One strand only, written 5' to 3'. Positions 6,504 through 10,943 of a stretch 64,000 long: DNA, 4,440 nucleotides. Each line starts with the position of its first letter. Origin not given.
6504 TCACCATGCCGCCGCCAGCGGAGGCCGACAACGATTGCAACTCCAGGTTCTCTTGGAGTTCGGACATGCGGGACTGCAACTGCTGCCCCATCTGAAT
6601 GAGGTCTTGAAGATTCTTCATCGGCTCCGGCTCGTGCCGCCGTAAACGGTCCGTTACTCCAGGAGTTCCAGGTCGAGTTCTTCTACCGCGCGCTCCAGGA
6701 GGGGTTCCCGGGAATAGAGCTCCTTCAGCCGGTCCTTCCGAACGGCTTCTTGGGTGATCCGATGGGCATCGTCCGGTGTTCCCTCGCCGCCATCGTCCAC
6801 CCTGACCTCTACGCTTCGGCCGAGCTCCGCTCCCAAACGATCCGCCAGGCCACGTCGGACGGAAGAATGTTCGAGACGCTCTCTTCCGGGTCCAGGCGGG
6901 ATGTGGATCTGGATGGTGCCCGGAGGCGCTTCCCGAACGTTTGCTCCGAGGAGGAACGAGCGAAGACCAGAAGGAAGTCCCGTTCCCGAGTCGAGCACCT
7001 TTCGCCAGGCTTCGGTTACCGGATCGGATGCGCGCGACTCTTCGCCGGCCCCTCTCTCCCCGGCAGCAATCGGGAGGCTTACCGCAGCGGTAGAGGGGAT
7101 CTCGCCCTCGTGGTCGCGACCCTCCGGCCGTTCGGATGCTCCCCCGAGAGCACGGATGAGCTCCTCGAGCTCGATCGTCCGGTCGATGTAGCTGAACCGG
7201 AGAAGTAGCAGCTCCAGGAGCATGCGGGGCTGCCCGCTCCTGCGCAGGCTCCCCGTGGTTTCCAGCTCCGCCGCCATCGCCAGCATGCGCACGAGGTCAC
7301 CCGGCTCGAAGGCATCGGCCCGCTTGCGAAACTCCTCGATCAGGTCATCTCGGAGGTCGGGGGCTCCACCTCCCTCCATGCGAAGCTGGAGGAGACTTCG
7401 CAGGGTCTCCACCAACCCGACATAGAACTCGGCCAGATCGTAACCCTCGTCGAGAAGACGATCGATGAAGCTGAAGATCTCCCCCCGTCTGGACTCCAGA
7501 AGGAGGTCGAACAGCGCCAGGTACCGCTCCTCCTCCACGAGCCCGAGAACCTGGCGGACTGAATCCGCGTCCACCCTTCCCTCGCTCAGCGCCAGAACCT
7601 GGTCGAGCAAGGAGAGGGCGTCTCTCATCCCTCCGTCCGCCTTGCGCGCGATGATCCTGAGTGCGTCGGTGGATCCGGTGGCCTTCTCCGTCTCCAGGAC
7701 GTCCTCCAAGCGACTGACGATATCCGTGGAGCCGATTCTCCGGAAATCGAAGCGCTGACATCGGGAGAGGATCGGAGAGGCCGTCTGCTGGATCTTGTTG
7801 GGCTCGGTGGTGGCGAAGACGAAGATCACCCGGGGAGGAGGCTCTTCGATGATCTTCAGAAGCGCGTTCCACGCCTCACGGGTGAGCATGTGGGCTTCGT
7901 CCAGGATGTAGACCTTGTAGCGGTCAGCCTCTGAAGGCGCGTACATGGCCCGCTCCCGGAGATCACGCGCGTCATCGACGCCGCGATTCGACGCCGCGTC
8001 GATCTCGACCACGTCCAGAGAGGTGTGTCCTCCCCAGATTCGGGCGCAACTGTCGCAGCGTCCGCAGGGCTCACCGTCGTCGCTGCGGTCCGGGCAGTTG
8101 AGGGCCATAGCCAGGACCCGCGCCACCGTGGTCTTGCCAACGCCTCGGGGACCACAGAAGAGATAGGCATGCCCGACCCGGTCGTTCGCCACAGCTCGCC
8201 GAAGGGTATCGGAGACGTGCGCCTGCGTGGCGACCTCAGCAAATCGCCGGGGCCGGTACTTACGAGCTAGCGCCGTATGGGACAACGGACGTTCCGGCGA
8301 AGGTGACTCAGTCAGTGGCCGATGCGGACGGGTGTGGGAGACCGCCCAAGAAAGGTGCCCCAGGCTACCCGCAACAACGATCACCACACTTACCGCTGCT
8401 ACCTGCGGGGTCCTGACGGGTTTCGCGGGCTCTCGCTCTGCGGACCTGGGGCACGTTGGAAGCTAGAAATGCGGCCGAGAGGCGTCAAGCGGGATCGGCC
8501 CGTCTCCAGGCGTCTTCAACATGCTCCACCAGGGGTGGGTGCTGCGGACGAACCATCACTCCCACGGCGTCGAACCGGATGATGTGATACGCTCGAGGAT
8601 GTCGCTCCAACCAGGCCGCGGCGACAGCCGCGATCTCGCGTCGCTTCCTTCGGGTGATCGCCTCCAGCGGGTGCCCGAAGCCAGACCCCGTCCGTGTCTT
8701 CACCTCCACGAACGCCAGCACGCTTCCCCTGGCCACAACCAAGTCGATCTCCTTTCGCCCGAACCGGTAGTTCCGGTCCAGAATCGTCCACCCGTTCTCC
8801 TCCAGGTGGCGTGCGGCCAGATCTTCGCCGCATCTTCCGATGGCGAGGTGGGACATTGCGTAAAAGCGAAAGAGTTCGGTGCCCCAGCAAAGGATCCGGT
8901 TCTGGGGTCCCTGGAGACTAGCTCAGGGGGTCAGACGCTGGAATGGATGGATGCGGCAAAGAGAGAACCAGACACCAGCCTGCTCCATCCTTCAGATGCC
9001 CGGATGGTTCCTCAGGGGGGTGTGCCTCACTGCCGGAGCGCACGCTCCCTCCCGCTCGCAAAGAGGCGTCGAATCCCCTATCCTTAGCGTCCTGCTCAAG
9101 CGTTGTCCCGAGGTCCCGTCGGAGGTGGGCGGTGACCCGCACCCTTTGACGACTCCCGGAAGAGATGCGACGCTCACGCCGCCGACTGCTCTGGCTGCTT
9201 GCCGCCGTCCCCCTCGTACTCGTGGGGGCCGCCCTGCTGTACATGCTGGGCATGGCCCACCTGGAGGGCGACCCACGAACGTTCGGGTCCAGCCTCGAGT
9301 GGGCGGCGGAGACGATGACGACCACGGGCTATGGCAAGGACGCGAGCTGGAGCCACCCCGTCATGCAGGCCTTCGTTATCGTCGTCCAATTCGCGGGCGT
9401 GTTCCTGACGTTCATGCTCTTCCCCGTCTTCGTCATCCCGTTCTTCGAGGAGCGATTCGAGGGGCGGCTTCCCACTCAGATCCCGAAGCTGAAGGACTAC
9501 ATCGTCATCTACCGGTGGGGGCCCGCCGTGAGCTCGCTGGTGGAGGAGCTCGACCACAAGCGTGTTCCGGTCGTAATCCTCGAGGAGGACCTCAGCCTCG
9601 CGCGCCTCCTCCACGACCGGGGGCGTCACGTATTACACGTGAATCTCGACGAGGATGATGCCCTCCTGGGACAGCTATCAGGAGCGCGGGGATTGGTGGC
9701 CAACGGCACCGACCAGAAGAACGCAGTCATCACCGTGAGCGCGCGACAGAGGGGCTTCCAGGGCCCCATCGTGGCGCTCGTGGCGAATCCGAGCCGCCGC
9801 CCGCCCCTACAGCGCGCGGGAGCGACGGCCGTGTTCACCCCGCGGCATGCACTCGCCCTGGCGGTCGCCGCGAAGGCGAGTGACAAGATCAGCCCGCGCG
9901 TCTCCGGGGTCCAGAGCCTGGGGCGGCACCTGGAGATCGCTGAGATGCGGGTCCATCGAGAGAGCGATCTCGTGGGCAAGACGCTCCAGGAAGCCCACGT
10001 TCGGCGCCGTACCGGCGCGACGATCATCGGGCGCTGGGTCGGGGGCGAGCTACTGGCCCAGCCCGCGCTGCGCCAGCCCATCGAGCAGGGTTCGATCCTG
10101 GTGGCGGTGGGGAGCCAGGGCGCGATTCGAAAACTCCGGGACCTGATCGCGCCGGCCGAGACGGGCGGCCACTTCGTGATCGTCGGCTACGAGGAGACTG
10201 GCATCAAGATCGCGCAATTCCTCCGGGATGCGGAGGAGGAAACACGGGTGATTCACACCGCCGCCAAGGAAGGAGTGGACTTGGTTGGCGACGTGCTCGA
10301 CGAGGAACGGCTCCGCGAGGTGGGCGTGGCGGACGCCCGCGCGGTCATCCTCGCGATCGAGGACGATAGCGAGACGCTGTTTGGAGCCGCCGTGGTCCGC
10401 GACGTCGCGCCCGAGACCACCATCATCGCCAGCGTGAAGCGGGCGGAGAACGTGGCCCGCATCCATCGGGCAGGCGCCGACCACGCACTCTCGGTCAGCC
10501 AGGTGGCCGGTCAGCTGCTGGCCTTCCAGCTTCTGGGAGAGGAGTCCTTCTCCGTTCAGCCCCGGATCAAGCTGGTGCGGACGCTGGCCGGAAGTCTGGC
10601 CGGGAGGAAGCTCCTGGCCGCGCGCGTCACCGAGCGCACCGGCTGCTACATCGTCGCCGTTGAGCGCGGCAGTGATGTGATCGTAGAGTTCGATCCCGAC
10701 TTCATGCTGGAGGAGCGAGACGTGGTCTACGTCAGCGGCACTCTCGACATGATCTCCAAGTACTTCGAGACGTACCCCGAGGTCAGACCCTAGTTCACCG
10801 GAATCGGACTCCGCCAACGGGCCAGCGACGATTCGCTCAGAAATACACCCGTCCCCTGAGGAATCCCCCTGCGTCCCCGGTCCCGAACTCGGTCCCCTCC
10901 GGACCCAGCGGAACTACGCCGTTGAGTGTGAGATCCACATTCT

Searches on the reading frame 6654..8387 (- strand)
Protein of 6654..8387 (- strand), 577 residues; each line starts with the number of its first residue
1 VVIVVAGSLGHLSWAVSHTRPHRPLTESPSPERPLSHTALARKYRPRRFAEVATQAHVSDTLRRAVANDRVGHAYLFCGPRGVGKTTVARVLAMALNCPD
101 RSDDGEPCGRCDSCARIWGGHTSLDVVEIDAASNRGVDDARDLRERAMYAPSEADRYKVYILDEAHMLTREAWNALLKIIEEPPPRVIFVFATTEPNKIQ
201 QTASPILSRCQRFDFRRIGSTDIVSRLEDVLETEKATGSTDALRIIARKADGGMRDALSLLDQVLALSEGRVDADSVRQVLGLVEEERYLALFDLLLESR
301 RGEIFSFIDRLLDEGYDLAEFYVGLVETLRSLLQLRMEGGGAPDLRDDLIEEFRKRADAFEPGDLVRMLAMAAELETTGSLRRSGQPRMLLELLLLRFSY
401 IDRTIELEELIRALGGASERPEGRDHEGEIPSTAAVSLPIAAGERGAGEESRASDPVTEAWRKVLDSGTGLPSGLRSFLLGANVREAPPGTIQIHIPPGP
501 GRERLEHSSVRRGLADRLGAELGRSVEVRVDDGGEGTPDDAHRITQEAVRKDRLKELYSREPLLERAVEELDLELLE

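Call 53: search_protein_families(library=pfam, proteins=[window:6654-8387:-], max_evalue=0.0001)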
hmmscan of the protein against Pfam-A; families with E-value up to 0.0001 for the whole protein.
window:6654-8387:- (577 aa): 6 families
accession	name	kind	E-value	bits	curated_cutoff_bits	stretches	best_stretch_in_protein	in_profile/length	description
PF13177.12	DNA_pol3_delta2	-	3e-38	131.8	27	1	55-217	2-159/161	DNA polymerase III, delta subunit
PF22608.2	DNAX_ATPase_lid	-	6.1e-15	55.2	27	1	223-270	2-49/49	DNA polymerase III clamp loader subunit, ATPase lid domain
PF12169.13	DNA_pol3_gamma3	-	4.1e-13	49.8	24.4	1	272-413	1-142/143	DNA polymerase III subunits gamma and tau domain III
PF00004.35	AAA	-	6.5e-11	43.2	21.2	1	76-212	2-125/131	ATPase family associated with various cellular activities (AAA)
PF13401.12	AAA_22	-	1e-07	32.8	27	1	75-191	8-122/130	AAA domain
PF05496.18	RuvB_N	-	3.3e-05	24.1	27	0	45-117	2-78/159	Holliday junction DNA helicase RuvB P-loop domain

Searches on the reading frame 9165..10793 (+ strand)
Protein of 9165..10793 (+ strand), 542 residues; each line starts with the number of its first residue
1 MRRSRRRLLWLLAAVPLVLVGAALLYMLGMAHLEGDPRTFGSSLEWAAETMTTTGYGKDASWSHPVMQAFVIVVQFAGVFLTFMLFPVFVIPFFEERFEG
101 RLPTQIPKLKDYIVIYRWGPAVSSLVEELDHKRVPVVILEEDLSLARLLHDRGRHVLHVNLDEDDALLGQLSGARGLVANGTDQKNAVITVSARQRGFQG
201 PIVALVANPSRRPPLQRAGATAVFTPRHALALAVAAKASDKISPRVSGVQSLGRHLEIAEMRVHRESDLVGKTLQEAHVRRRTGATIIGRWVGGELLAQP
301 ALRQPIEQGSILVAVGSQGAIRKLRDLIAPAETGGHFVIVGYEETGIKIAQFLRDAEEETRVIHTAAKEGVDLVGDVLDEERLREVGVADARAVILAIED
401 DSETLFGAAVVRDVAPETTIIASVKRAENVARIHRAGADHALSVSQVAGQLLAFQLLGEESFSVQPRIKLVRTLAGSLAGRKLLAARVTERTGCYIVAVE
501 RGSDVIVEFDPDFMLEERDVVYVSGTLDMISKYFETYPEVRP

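Call 53: search_protein_families(library=pfam, proteins=[window:9165-10793:+], max_evalue=0.0001)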
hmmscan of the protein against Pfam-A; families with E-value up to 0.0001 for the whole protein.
window:9165-10793:+ (542 aa): 3 families
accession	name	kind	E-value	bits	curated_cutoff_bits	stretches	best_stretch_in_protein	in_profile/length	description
PF02254.24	TrkA_N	-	1.1e-27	97.1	23.8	2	337-443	1-115/116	TrkA-N domain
PF02080.26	TrkA_C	-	1.1e-19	70.6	27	2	476-533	9-66/71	TrkA-C domain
PF07885.22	Ion_trans_2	-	6.2e-06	26.4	22.5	1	17-91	5-75/79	Ion channel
